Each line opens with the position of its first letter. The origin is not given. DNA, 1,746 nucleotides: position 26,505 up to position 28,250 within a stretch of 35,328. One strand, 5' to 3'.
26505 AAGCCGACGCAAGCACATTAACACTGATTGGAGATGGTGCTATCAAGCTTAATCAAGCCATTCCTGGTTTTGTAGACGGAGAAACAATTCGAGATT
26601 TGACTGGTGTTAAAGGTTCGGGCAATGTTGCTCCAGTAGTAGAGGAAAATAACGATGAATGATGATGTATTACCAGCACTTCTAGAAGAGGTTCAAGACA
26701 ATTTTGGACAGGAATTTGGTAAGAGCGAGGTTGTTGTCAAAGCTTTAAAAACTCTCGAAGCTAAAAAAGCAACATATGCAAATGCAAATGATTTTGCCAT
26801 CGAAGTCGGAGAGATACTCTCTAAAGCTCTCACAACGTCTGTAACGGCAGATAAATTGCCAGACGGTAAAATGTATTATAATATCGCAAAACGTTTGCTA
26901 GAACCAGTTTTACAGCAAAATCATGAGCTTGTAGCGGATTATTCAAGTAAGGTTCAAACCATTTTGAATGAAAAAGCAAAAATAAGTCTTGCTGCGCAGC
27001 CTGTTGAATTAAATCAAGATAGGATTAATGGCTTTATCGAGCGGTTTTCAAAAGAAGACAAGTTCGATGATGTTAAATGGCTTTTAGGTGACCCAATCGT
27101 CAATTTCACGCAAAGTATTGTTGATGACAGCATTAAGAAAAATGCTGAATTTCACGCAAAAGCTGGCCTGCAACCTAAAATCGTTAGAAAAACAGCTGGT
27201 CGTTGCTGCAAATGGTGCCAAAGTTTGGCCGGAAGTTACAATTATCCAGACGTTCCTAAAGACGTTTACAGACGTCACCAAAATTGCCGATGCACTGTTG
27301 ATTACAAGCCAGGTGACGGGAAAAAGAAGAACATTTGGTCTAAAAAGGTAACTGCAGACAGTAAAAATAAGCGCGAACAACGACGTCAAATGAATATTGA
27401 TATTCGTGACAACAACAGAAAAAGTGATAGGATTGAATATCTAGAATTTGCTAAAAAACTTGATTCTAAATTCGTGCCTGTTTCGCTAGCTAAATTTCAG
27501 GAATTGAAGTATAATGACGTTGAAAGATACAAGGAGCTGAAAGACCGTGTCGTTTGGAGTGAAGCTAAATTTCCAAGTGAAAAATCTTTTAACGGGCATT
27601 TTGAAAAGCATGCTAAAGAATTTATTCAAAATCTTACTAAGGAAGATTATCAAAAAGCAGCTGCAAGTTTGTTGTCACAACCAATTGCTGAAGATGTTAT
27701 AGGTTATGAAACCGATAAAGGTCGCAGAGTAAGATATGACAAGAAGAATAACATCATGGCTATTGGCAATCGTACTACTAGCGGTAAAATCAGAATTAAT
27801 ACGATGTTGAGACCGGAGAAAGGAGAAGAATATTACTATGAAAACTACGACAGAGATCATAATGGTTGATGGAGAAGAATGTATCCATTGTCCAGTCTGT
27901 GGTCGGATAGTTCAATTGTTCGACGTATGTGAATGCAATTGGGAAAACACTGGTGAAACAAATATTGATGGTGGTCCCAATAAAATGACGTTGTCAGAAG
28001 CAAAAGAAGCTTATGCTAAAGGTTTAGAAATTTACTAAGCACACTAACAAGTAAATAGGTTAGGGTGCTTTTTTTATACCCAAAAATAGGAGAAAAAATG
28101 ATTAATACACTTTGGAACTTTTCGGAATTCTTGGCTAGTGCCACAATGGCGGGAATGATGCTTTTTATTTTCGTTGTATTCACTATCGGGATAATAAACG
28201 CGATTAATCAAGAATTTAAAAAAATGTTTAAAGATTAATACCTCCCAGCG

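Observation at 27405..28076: MuF head protein with a nuclease-toxin-like C-terminus, followed by an overlapping CPCC zinc-ribbon gene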

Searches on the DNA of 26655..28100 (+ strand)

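Call 5: search_dna_similar(query=window:26655-28100:+, collection=phages, mode=near, max_rows=25)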
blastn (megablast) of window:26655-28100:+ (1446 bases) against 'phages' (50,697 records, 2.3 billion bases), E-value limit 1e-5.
Records with a match: 9; places in all: 9; records where one place covers at least 80% of the query: 3.
Best place of each record, by identity: 90-95% 2; 80-90% 2; 60-80% 5.
By first word of the organism name: Streptococcus 9.
By host as written in the record: Streptococcus ruminicola CNU_77-47 1; Streptococcus equinus Ye01 1; Streptococcus infantarius ATCC_BAA-102 1; Streptococcus suis SS12 1; Streptococcus suis LP081102 1; Streptococcus suis ZJ20091101 1; Streptococcus suis S10 1; Streptococcus equinus Sb17 1; and 1 more.
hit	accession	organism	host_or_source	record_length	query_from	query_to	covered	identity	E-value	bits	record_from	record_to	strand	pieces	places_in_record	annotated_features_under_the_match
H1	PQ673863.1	Streptococcus phage vB_SbS-pSY22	Streptococcus ruminicola CNU_77-47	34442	1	1444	100%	87.1%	0e+0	1626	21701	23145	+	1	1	hypothetical protein (x2) | capsid and scaffold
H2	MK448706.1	Streptococcus phage Javan221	Streptococcus equinus Ye01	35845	1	1446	84%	91.8%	0e+0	1691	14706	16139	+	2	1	hypothetical protein (x2) | portal protein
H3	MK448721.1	Streptococcus phage Javan263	Streptococcus infantarius ATCC_BAA-102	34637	1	1446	84%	85.9%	0e+0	1284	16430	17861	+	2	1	hypothetical protein (x2) | portal protein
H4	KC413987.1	Streptococcus phage phiSS12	Streptococcus suis SS12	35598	1141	1368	16%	77.0%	7e-27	128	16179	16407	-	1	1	Cys_rich_CPCC family protein | hypothetical protein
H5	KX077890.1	Streptococcus phage phiLP081102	Streptococcus suis LP081102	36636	1141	1368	16%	77.0%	7e-27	128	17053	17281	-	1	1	hypothetical protein (x2)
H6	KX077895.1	Streptococcus phage phiZJ20091101-4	Streptococcus suis ZJ20091101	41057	1141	1368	16%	77.0%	7e-27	128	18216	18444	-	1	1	hypothetical protein (x2)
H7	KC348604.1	Streptococcus phage phiS10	Streptococcus suis S10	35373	1144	1369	16%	77.1%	2e-27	130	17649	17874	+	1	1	hypothetical protein | protein F-like protein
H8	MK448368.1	Streptococcus satellite phage Javan218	Streptococcus equinus Sb17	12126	1285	1413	9%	94.6%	1e-48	200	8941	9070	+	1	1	hypothetical protein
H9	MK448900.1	Streptococcus phage Javan290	Streptococcus marmotae HTS5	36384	133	248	8%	79.3%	5e-13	82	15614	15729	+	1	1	hypothetical protein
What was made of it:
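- Closest known: Streptococcus mitis phage SM1 gp35. Different: The host group differs (S. equinus/infantarius-type relatives, call 5).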

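Call 48: get_annotated_region(hit=H1, flank=2500)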
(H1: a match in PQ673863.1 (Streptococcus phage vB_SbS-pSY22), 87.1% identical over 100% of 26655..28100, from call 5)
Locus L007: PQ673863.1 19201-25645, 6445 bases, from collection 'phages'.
description: Streptococcus phage vB_SbS-pSY22, complete genome.
organism: Streptococcus phage vB_SbS-pSY22 (NCBI taxid 3384977)
taxonomy: Viruses; Duplodnaviria; Heunggongvirae; Uroviricota; Caudoviricetes
host: Streptococcus ruminicola CNU_77-47; source: shellfish; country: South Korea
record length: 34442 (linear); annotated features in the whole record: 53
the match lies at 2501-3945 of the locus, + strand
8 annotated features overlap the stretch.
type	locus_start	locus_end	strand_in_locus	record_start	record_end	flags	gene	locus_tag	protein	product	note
CDS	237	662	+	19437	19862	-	-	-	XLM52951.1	hypothetical protein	FIG021474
CDS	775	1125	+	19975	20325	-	-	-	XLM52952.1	HNH homing endonuclease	-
CDS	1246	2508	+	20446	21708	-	-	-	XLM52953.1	capsid and scaffold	portal protein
CDS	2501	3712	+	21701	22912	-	-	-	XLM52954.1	hypothetical protein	-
CDS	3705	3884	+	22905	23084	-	-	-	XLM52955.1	hypothetical protein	-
CDS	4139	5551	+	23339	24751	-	-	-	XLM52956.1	terminase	-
CDS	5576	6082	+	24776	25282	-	-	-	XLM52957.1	capsid and scaffold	-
CDS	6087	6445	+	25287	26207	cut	-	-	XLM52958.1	major capsid protein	-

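Call 49: get_annotated_region(hit=H2, flank=2500)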
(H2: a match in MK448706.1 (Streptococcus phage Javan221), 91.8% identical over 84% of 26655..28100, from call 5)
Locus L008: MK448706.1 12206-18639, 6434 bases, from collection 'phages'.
description: Streptococcus phage Javan221, complete genome.
organism: Streptococcus phage Javan221 (NCBI taxid 2548053)
taxonomy: Viruses; Duplodnaviria; Heunggongvirae; Uroviricota; Caudoviricetes
host: Streptococcus equinus Ye01; source: -; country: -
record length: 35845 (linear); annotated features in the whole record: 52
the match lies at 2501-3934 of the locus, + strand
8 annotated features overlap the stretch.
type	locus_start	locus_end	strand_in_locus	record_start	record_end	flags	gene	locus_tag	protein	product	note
CDS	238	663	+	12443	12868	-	-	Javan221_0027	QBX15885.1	hypothetical protein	FIG021474: Phage protein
CDS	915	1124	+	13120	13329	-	-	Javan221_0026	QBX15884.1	HNH homing endonuclease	-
CDS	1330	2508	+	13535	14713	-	-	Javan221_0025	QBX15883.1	portal protein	Phage portal protein; Phage capsid and scaffold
CDS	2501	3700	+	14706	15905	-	-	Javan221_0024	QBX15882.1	hypothetical protein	-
CDS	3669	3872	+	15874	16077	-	-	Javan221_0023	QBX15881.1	hypothetical protein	conserved hypothetical protein NMA0318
CDS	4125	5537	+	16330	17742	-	-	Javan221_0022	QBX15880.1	terminase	-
CDS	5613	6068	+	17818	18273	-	-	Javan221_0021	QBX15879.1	capsid and scaffold protein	Phage capsid and scaffold # FIG020433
CDS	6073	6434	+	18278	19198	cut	-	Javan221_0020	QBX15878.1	major capsid protein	-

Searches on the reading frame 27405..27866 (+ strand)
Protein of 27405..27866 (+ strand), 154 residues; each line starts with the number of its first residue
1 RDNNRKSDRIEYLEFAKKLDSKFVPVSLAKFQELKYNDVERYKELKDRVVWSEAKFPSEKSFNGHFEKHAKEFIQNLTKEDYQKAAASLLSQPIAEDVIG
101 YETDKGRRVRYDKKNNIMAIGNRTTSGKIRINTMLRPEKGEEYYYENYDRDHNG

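Call 3: search_protein_families(library=pfam, proteins=[window:27405-27866:+], max_evalue=1)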
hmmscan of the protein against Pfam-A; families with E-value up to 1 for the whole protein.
window:27405-27866:+ (154 aa): 1 family
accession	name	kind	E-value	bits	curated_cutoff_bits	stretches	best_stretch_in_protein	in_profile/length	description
PF25284.1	DUF7874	-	0.026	15.1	30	1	28-91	18-78/136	Family of unknown function (DUF7874)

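Call 4: search_protein_families(library=phrogs, proteins=[window:27405-27866:+], max_evalue=0.1)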
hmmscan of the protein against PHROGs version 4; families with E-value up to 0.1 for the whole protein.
window:27405-27866:+ (154 aa): 3 families
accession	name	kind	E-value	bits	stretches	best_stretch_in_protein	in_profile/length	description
phrog_2494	-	head and packaging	5.3e-33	115.9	1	1-151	252-398/399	minor head protein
phrog_15528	-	head and packaging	2.4e-13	50.4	1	55-151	696-788/794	portal protein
phrog_21033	-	unknown function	0.0045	17.6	1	4-47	114-155/265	-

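Call 6: search_solved_structures(query=window:27405-27866:+, max_evalue=10, show_alignments=3)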
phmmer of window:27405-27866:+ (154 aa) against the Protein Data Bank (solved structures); distinct sequences matched with E-value up to 10: 1.
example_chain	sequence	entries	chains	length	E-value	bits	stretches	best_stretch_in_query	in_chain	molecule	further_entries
8ey4_A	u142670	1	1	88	0.00084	22.8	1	63-145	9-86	PT-VENN domain-containing protein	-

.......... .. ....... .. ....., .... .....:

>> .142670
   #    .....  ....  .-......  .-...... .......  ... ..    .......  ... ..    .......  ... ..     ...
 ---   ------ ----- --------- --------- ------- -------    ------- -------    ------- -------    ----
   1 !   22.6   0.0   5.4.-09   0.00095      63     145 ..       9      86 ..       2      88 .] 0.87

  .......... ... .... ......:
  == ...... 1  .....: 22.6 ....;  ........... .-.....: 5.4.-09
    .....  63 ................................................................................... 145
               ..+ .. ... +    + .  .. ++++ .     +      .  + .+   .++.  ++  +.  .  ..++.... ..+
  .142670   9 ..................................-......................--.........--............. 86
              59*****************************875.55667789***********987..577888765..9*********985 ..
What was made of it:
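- On 8EY4-type CdiA-CT toxin domain (no Pfam model): phmmer E 8.4e-4 (call 6).
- Single-sequence phmmer to 8EY4_A gives E 8e-4 (call 6).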

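Call 8: find_homologous_proteins(query=window:27405-27866:+, max_evalue=0.001)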
Query window:27405-27866:+ (154 aa): 25 proteins with E <= 0.001 among 71 candidates.
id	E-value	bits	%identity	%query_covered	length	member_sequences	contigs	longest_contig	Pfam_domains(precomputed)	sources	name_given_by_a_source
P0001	4.5e-67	243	85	82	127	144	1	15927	-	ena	-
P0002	4.4e-65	236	71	99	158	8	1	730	-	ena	-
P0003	6.1e-63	229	86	79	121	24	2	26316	-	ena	-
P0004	1.1e-55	206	69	94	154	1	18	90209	-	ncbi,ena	-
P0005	9.7e-55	203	67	94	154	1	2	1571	-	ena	-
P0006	2.1e-54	202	67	94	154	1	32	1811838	-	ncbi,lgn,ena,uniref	ncbi:MafB [Ligilactobacillus ruminis]|uniref:MafB n=1 Tax=Ligilactobacillus ruminis TaxID=1623 RepID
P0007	1.8e-53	199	62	99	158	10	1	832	-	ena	-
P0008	6.3e-52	194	70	83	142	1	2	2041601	-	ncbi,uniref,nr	ncbi:MafB [Streptococcus respiraculi]|uniref:MafB n=1 Tax=Streptococcus respiraculi TaxID=2021971 Re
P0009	5.8e-49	184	63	94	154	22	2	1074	-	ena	-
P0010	5.2e-47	178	57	94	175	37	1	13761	-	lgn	-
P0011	5.6e-46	174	63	94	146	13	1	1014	-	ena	-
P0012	9.3e-43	164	63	94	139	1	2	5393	-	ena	-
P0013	1.3e-41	160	58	83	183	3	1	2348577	-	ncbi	-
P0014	3.7e-41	159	65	76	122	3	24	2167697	-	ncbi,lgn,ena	-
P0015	1.7e-40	156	83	58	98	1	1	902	-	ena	-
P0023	1.9e-15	75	80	32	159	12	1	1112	PF15542.12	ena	-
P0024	5.6e-5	41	61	29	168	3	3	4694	PF15542.12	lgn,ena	-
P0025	9.1e-5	41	42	44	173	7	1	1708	PF15542.12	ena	-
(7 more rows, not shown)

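Call 9: search_protein_families(library=ncbifam, proteins=[window:27405-27866:+], max_evalue=1)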
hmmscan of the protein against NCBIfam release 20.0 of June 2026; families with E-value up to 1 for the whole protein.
window:27405-27866:+ (154 aa): 1 family
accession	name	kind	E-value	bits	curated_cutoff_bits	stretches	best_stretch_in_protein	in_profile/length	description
NF040556.1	CAS_Csx28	equivalog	0.063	13.3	50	1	49-102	69-121/172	type VI-B CRISPR accessory protein Csx28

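Call 46: find_encoding_contigs(protein=P0006, flank=4000, max_places=3)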
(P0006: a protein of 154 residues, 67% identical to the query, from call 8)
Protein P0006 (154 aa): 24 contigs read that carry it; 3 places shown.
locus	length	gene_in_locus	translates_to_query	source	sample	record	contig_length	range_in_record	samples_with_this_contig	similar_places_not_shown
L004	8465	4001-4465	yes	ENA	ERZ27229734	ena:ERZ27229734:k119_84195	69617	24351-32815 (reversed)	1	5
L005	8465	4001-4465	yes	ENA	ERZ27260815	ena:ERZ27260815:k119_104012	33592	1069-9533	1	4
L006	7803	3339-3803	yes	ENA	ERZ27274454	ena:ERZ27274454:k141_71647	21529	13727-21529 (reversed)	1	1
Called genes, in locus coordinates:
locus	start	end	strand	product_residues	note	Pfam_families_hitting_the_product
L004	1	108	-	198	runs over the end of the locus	-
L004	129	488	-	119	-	-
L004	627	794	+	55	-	-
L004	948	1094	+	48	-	PF13817:DDE_Tnp_IS66_C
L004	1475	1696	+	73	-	-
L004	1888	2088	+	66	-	-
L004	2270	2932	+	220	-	-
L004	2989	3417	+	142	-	-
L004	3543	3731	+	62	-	-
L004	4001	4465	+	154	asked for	-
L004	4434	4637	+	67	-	PF14206:Cys_rich_CPCC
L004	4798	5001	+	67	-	-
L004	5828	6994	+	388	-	PF10509:GalKase_gal_bdg, PF00288:GHMP_kinases_N, PF08544:GHMP_kinases_C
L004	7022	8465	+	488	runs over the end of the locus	PF01087:GalP_UDP_transf, PF02744:GalP_UDP_tr_C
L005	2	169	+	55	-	-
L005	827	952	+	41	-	-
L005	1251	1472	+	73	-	-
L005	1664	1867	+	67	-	-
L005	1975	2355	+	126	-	PF15542:Ntox50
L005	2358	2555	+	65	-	-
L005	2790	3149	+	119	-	PF15542:Ntox50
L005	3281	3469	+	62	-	-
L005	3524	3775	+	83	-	PF19791:DUF6275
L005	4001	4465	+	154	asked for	-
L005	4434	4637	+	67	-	PF14206:Cys_rich_CPCC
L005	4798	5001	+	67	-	-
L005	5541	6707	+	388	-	PF10509:GalKase_gal_bdg, PF00288:GHMP_kinases_N, PF08544:GHMP_kinases_C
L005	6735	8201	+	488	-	PF01087:GalP_UDP_transf, PF02744:GalP_UDP_tr_C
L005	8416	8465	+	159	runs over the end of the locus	PF04023:FeoA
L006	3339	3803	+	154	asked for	-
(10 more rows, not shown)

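Call 62: search_solved_structures(query=A1, max_evalue=1)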
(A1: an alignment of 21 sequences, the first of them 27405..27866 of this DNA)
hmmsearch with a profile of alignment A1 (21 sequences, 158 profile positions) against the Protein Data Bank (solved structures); distinct sequences matched with E-value up to 1: 4.
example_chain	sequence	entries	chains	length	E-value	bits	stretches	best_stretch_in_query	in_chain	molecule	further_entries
8ey4_A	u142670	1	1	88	4.1e-05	26.8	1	69-150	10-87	PT-VENN domain-containing protein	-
1ghh_A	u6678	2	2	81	0.086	16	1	107-140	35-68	DNA-DAMAGE-INDUCIBLE PROTEIN I | DNA damage-inducible protein I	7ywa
5a6s_B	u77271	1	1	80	0.75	12.9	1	86-139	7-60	ENDOLYSIN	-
4cu2_A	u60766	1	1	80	0.78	12.9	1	86-139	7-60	ENDOLYSIN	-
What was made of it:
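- On 8EY4-type CdiA-CT toxin domain (no Pfam model): A Firmicute-only profile gives E 4.1e-5 (call 62).
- A profile built only from Firmicute homologues gives E 4e-5 (call 62).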

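Call 80: search_protein_families(library=pfam, proteins=[L005:2355-2552:+, L005:3281-3466:+, L005:1975-2352:+], max_evalue=0.01)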
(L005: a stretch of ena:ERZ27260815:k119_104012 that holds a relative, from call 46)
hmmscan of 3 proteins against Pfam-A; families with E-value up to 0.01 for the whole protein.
L005:2355-2552:+ (66 aa): 0 families

L005:3281-3466:+ (62 aa): 0 families

L005:1975-2352:+ (126 aa): 1 family
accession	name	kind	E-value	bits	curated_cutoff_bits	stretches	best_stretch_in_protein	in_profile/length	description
PF15542.11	Ntox50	-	8.7e-19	68.5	22.2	1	37-121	1-91/92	Bacterial toxin 50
